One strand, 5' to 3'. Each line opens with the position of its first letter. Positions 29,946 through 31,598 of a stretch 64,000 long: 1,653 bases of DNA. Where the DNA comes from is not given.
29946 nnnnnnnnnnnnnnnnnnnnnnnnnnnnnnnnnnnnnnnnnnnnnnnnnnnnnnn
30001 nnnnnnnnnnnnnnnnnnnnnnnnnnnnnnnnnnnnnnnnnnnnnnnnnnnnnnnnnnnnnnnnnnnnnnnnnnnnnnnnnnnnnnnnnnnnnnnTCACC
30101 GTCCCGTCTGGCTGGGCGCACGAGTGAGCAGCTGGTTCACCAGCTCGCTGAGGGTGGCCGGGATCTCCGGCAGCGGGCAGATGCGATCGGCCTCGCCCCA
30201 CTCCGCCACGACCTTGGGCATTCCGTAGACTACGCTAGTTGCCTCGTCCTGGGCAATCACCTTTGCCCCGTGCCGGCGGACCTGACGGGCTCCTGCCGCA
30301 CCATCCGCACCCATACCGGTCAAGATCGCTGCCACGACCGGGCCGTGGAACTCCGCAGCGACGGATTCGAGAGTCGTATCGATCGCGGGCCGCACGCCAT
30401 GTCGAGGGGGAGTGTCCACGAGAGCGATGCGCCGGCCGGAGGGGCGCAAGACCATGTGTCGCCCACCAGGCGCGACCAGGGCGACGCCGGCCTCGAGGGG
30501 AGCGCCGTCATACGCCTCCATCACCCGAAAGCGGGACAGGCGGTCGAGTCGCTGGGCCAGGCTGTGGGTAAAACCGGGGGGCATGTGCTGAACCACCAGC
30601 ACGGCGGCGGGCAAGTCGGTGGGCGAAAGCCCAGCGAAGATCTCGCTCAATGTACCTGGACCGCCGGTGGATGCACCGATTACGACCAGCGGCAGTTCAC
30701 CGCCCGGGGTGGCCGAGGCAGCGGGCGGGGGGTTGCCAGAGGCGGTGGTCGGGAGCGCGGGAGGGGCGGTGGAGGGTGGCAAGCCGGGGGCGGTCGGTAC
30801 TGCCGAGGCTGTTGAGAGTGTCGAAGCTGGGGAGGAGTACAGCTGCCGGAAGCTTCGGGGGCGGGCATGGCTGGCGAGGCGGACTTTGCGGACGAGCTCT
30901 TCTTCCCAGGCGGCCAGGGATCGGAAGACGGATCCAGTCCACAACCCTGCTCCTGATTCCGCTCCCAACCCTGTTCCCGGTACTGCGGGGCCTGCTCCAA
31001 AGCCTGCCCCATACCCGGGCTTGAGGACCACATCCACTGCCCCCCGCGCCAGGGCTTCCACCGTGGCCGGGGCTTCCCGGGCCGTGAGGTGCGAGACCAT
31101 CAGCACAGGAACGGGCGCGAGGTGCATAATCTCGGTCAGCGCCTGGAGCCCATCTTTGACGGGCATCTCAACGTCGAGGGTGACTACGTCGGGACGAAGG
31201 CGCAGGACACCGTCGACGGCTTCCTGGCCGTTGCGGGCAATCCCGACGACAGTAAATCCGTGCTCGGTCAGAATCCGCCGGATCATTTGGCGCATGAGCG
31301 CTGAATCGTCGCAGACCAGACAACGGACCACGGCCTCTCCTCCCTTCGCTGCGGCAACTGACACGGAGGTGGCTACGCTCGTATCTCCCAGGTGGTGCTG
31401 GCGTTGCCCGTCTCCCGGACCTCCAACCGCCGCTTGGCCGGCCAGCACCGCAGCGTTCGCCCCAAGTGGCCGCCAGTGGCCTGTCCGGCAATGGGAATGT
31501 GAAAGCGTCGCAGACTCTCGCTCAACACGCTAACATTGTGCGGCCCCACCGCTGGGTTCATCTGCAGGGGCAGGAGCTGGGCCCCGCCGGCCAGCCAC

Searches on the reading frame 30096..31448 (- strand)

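Call 34: search_protein_families(library=pfam, proteins=[window:30096-31448:-])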
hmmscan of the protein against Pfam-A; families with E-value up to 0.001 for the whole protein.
window:30096-31448:- (450 aa): 2 families
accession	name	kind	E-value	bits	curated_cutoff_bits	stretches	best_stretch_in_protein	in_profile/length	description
PF01339.22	CheB_methylest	-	1e-61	208.1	24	1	255-433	1-174/174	CheB methylesterase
PF00072.30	Response_reg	-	1.9e-20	73.5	30.2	1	44-144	2-100/111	Response regulator receiver domain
